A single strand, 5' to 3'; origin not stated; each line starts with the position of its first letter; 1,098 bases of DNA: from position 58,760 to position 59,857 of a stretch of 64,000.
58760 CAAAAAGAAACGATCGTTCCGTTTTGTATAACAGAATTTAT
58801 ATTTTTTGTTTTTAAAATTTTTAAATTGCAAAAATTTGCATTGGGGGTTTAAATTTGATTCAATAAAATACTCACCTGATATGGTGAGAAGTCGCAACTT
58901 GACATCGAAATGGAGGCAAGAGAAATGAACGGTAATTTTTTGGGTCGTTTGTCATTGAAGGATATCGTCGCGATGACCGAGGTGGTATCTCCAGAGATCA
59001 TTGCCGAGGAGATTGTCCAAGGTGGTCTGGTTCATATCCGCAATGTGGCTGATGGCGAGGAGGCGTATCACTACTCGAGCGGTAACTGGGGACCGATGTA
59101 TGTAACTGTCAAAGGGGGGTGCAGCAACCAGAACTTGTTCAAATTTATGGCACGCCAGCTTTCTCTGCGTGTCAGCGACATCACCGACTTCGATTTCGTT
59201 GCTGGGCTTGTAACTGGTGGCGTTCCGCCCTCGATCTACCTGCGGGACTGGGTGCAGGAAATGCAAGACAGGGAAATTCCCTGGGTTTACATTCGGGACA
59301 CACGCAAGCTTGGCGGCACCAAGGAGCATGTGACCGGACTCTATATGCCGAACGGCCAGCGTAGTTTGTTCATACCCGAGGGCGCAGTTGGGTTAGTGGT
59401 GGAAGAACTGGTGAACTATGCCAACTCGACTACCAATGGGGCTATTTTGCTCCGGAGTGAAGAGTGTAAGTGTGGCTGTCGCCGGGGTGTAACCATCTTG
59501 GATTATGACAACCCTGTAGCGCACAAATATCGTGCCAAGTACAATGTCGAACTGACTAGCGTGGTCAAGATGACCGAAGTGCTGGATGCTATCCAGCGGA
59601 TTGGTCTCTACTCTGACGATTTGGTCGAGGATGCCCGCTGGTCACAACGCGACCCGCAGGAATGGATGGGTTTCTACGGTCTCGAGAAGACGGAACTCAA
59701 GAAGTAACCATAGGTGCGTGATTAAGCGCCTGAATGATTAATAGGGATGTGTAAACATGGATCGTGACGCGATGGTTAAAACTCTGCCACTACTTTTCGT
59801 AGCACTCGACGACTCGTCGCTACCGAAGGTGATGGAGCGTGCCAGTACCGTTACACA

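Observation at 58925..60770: GC-rich three-gene operon: degenerate PRTase-like protein + OMP-decarboxylase-superfamily protein + small Cys protein, directly upstream of the rRNA operon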

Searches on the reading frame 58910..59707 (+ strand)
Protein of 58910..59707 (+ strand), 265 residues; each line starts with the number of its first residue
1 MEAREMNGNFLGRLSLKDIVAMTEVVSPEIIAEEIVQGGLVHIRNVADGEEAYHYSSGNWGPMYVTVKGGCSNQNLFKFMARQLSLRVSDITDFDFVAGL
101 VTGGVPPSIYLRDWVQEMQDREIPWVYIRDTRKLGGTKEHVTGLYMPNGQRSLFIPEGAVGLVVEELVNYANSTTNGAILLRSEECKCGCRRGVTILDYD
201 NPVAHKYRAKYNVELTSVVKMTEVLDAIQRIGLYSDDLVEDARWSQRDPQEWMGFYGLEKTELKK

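Call 3: search_protein_families(library=pfam, proteins=[window:58910-59707:+], max_evalue=1)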
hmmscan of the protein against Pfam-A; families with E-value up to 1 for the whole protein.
window:58910-59707:+ (265 aa): 1 family
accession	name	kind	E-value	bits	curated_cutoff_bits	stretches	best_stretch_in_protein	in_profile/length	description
PF00156.33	Pribosyltran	-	0.1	12.4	26.3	1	92-188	28-117/158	Phosphoribosyl transferase domain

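Call 4: search_protein_families(library=ncbifam, proteins=[window:58910-59707:+], max_evalue=1)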
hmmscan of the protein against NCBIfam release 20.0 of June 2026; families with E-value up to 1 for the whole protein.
window:58910-59707:+ (265 aa): 4 families
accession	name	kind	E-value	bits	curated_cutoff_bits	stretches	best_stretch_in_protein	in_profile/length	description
NF001729.0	PRK00455.1-3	equivalog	8.2e-11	41.7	245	1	40-256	20-223/231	orotate phosphoribosyltransferase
TIGR00336.1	pyrE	equivalog_domain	1.2e-10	41.5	106.8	1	50-223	13-172/173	orotate phosphoribosyltransferase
NF040780.1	blaHBL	exception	0.0014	18.1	580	1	182-248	43-109/304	HBL family class A beta-lactamase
NF000428.4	blaFRI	exception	0.053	12.9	600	1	167-240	19-95/294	FRI family carbapenem-hydrolyzing class A beta-lactamase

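Call 8: search_solved_structures(query=window:58925-59707:+, max_evalue=1, show_alignments=2)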
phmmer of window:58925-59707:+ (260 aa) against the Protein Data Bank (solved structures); distinct sequences matched with E-value up to 1: 3.
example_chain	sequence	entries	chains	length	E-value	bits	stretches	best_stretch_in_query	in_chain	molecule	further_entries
4j9j_A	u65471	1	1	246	0.054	15.9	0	87-134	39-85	Imidazole glycerol phosphate synthase subunit HisF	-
3qw4_B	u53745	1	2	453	0.33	13.3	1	49-151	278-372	UMP synthase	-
4fx7_A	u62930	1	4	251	0.66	12.3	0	84-130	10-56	Imidazole glycerol phosphate synthase subunit HisF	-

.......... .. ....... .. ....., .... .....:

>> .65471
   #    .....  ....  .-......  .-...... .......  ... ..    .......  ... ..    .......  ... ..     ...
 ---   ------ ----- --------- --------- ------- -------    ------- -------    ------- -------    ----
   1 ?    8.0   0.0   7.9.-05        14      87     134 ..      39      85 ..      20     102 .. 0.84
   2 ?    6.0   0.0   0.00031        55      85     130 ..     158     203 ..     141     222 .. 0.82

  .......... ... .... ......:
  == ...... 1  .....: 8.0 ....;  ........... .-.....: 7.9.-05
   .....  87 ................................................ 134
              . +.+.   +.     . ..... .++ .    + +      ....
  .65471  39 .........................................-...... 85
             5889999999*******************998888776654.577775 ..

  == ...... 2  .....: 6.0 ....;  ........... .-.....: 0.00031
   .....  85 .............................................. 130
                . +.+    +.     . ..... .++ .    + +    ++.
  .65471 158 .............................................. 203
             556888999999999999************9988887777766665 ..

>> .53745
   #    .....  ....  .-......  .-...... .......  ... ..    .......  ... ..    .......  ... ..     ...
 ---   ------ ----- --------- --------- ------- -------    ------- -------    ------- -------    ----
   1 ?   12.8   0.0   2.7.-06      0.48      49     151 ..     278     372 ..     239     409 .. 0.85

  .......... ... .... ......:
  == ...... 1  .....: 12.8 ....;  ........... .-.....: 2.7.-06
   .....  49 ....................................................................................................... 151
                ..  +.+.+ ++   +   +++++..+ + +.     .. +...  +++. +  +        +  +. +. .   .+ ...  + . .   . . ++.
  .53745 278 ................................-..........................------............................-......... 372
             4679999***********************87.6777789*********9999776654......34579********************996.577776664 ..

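Call 10: find_homologous_proteins(query=window:58925-59707:+, max_evalue=0.001)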
Query window:58925-59707:+ (260 aa): 38 proteins with E <= 0.001 among 1141 candidates.
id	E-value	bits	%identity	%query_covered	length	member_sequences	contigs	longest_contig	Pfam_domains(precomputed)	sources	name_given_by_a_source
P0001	6.8e-174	594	100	100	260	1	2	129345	-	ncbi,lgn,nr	ncbi:MAG: hypothetical protein NTZ65_04125 [Candidatus Berkelbacteria bacterium]|nr:hypothetical pro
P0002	6.1e-116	404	68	100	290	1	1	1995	-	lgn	-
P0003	1.8e-114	399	68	100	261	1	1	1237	-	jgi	jgi:orotate phosphoribosyltransferase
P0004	7.2e-111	388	69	97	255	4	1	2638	-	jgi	-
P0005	1.1e-109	384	66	100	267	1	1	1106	-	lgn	-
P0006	6.1e-84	299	55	96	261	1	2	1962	-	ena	-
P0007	3.7e-81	290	53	96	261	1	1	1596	-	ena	-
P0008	8.4e-77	276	51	97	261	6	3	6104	-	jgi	jgi:orotate phosphoribosyltransferase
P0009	1.7e-75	272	51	98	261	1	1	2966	-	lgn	-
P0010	1.5e-73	265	49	97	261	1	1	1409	-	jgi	jgi:orotate phosphoribosyltransferase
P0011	3.9e-73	264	52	96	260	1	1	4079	PF00156.34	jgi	jgi:orotate phosphoribosyltransferase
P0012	2.1e-71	258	48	96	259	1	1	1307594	-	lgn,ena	-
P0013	4.6e-71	257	49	94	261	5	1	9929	-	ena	-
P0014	7.9e-69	250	47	96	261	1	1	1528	-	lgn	-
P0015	2.8e-68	248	48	97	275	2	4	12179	-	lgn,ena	-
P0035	3.9e-29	120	33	43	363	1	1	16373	PF00156.34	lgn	-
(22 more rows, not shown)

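Call 15: find_encoding_contigs(protein=P0012, flank=8000, max_places=3)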
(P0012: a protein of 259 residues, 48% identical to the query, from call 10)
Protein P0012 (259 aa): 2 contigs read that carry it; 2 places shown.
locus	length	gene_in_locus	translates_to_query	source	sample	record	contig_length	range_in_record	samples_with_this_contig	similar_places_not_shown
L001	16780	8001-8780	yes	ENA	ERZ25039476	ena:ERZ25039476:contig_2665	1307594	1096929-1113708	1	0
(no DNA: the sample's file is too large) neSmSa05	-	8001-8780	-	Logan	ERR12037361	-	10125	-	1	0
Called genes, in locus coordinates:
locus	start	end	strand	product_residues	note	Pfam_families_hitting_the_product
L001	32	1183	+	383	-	PF17957:Big_7, PF14099:Polysacc_lyase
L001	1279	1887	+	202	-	PF01541:GIY-YIG (weak)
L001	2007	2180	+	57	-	-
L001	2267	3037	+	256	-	PF12483:GIDE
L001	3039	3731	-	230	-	PF01636:APH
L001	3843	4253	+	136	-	-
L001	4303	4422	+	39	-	-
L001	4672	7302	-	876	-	PF13920:zf-C3HC4_3 (weak), PF14447:Prok-RING_4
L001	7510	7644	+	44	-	-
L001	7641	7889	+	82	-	PF01197:Ribosomal_L31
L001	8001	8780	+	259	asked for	-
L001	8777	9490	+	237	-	PF00215:OMPdecase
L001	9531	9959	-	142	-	-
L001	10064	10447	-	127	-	-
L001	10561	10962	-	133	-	-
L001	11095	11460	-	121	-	-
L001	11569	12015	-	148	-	-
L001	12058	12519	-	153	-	PF10517:DM13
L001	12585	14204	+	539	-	PF02384:N6_Mtase, PF07669:Eco57I (weak), PF22837:M_Eco57I_C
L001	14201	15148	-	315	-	-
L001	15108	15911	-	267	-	-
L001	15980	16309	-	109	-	-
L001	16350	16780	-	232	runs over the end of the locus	-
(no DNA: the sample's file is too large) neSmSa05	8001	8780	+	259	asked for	-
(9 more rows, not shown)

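Call 17: find_related_loci(query=A2, collection=genome_contigs, flank=8000)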
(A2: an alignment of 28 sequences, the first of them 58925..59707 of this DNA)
Query A2 (260 aa) in genome_contigs; peptide patterns used: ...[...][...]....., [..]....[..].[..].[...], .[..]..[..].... (x = any residue, [..] = any of these).
185 stretches matched a pattern; 37 encode a relative of the query (tblastn E <= 1e-3); 37 distinct loci.
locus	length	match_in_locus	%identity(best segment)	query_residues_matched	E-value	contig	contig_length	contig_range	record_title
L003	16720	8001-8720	37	19-254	1e-44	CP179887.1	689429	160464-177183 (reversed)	MAG: Candidatus Nealsonbacteria bacterium isolate CK12Hparc1 chromosome, complete genome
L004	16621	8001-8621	39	46-257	1e-44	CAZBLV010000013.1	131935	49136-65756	MAG TPA_asm: uncultured Candidatus Saccharibacteria bacterium isolate SRP067234_co1_8 genome assembly, contig: k99_30216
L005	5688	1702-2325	39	45-257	1e-42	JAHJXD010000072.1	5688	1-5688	MAG: Patescibacteria group bacterium isolate UML_A.mb.15 UML_A.mb.15_k141_140115, whole genome shotgun sequence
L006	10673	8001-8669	36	26-254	1e-42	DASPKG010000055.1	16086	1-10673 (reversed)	MAG TPA_asm: Candidatus Paceibacterota bacterium isolate SMAG_U12030 k141_358185, whole genome shotgun sequence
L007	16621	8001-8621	37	46-257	7e-42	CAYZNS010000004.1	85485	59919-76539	MAG TPA_asm: uncultured Candidatus Saccharibacteria bacterium isolate binchicken_co21_230 genome assembly, contig: NODE_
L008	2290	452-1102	38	25-247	4e-42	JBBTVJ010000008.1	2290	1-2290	MAG: Patescibacteria group bacterium isolate H51-bin155_1 H51_bin155_1_000000000008, whole genome shotgun sequence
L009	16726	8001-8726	37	26-257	6e-42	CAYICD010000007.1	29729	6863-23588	MAG TPA_asm: uncultured Candidatus Saccharibacteria bacterium isolate ERP119705_co18_662 genome assembly, contig: NODE_1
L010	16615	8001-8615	38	48-257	2e-41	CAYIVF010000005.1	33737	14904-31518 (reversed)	MAG TPA_asm: uncultured Candidatus Saccharibacteria bacterium isolate ERP119705_co5_43 genome assembly, contig: NODE_147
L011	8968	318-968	36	37-257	1e-39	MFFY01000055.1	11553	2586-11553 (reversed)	MAG: Candidatus Falkowbacteria bacterium RIFCSPLOWO2_12_FULL_45_13 rifcsplowo2_12_scaffold_8154, whole genome shotgun se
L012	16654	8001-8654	38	34-257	1e-39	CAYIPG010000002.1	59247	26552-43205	MAG TPA_asm: uncultured Candidatus Saccharibacteria bacterium isolate ERP119705_co3_289 genome assembly, contig: NODE_35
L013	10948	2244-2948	36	30-254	3e-39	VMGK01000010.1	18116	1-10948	MAG: Candidatus Berkelbacteria bacterium Licking1014_7 CEN89_scaffold_1588, whole genome shotgun sequence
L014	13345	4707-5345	35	29-247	4e-39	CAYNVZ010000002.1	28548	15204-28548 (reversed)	MAG TPA_asm: uncultured Candidatus Saccharibacteria bacterium isolate binchicken_co256_230 genome assembly, contig: NODE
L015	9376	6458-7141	36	24-257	1e-38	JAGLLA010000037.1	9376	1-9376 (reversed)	MAG: Candidatus Parcubacteria bacterium isolate RS_4_5 ROV157_4.bin.5.fa_37, whole genome shotgun sequence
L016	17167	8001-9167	38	26-254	3e-38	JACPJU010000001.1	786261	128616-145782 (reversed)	MAG: Candidatus Aenigmatarchaeota archaeon isolate NC_groundwater_476_Ag_S-0.1um_40_17 S35_SO-1_scaffold_95073, whole ge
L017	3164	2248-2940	34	20-257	1e-38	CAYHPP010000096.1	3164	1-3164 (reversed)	MAG TPA_asm: uncultured Candidatus Saccharibacteria bacterium isolate ERP119705_co14_552 genome assembly, contig: NODE_7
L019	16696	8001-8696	34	20-254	6e-37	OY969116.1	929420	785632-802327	MAG: uncultured Candidatus Berkelbacteria bacterium isolate MFD04408.bin.c.6 genome assembly, chromosome: 1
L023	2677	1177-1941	33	17-257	3e-36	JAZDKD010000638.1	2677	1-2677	MAG: Pseudomonadota bacterium isolate MEGAHIT-group-0.518 k141_9363656, whole genome shotgun sequence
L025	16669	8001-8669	34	29-253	1e-34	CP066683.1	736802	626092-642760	MAG: Candidatus Woesearchaeota archaeon isolate NC_groundwater_85_Ag_S-0.1um_31_13 chromosome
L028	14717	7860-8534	38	16-247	1e-44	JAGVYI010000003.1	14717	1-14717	Candidatus Woesearchaeota archaeon isolate RIFCSPHIGHO2_01_FULL_39_22 rifcsphigho2_01_scaffold_21769, whole genome shotg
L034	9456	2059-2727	33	26-254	4e-28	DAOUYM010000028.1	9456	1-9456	MAG TPA_asm: Candidatus Aenigmatarchaeota archaeon isolate CSMAG_927 CSMAG_927_k141_5103092_length_9456_cov_17.5824, who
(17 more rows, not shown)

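Call 27: search_dna_similar(query=window:58925-59707:+, collection=phages, mode=protein, max_evalue=0.001)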
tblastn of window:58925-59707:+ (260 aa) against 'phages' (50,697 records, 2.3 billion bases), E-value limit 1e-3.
No match.

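Call 28: find_related_loci(query=A2, collection=viral_contigs, flank=10000)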
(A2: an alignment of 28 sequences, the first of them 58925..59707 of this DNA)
Query A2 (260 aa) in viral_contigs; peptide patterns used: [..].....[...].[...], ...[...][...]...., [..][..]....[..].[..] (x = any residue, [..] = any of these).
128 stretches matched a pattern; 4 encode a relative of the query (tblastn E <= 1e-3); 4 distinct loci.
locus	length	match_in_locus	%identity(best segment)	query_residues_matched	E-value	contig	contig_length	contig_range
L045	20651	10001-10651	38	28-254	3e-44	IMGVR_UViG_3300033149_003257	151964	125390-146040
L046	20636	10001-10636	38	26-254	4e-40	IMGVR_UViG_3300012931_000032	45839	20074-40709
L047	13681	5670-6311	35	26-247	8e-31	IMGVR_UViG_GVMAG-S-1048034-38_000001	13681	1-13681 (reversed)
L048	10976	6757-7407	34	26-247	1e-27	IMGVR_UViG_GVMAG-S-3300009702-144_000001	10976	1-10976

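Call 33: search_solved_structures(query=A4, max_evalue=0.01, show_alignments=3)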
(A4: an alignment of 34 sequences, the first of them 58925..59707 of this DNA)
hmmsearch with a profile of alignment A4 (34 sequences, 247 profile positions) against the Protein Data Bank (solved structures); distinct sequences matched with E-value up to 0.01: 11.
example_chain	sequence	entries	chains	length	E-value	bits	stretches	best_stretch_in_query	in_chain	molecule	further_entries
4ohc_A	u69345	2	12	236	5.2e-25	91.2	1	27-237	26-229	Orotate phosphoribosyltransferase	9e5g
3m3h_A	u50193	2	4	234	1.7e-20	76.4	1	21-231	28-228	Orotate phosphoribosyltransferase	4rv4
2aee_A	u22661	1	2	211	2.7e-20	75.7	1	22-234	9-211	Orotate phosphoribosyltransferase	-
3dez_A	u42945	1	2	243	6.1e-19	71.3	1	23-233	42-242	Orotate phosphoribosyltransferase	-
2wns_A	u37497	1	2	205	2e-15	59.8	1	39-230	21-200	OROTATE PHOSPHORIBOSYLTRANSFERASE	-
3qw4_B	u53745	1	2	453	9.9e-10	41.2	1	39-226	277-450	UMP synthase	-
2yzk_A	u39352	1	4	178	1.1e-09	41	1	38-207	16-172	Orotate phosphoribosyltransferase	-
2p1z_A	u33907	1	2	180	4.4e-05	25.9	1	42-203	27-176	Phosphoribosyltransferase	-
4paw_A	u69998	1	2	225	9.9e-05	24.8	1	36-102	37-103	Orotate phosphoribosyltransferase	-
5b6h_A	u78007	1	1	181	0.0059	19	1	133-200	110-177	Adenine phosphoribosyltransferase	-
4mb6_A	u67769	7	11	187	0.0063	18.9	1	133-200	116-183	Adenine phosphoribosyltransferase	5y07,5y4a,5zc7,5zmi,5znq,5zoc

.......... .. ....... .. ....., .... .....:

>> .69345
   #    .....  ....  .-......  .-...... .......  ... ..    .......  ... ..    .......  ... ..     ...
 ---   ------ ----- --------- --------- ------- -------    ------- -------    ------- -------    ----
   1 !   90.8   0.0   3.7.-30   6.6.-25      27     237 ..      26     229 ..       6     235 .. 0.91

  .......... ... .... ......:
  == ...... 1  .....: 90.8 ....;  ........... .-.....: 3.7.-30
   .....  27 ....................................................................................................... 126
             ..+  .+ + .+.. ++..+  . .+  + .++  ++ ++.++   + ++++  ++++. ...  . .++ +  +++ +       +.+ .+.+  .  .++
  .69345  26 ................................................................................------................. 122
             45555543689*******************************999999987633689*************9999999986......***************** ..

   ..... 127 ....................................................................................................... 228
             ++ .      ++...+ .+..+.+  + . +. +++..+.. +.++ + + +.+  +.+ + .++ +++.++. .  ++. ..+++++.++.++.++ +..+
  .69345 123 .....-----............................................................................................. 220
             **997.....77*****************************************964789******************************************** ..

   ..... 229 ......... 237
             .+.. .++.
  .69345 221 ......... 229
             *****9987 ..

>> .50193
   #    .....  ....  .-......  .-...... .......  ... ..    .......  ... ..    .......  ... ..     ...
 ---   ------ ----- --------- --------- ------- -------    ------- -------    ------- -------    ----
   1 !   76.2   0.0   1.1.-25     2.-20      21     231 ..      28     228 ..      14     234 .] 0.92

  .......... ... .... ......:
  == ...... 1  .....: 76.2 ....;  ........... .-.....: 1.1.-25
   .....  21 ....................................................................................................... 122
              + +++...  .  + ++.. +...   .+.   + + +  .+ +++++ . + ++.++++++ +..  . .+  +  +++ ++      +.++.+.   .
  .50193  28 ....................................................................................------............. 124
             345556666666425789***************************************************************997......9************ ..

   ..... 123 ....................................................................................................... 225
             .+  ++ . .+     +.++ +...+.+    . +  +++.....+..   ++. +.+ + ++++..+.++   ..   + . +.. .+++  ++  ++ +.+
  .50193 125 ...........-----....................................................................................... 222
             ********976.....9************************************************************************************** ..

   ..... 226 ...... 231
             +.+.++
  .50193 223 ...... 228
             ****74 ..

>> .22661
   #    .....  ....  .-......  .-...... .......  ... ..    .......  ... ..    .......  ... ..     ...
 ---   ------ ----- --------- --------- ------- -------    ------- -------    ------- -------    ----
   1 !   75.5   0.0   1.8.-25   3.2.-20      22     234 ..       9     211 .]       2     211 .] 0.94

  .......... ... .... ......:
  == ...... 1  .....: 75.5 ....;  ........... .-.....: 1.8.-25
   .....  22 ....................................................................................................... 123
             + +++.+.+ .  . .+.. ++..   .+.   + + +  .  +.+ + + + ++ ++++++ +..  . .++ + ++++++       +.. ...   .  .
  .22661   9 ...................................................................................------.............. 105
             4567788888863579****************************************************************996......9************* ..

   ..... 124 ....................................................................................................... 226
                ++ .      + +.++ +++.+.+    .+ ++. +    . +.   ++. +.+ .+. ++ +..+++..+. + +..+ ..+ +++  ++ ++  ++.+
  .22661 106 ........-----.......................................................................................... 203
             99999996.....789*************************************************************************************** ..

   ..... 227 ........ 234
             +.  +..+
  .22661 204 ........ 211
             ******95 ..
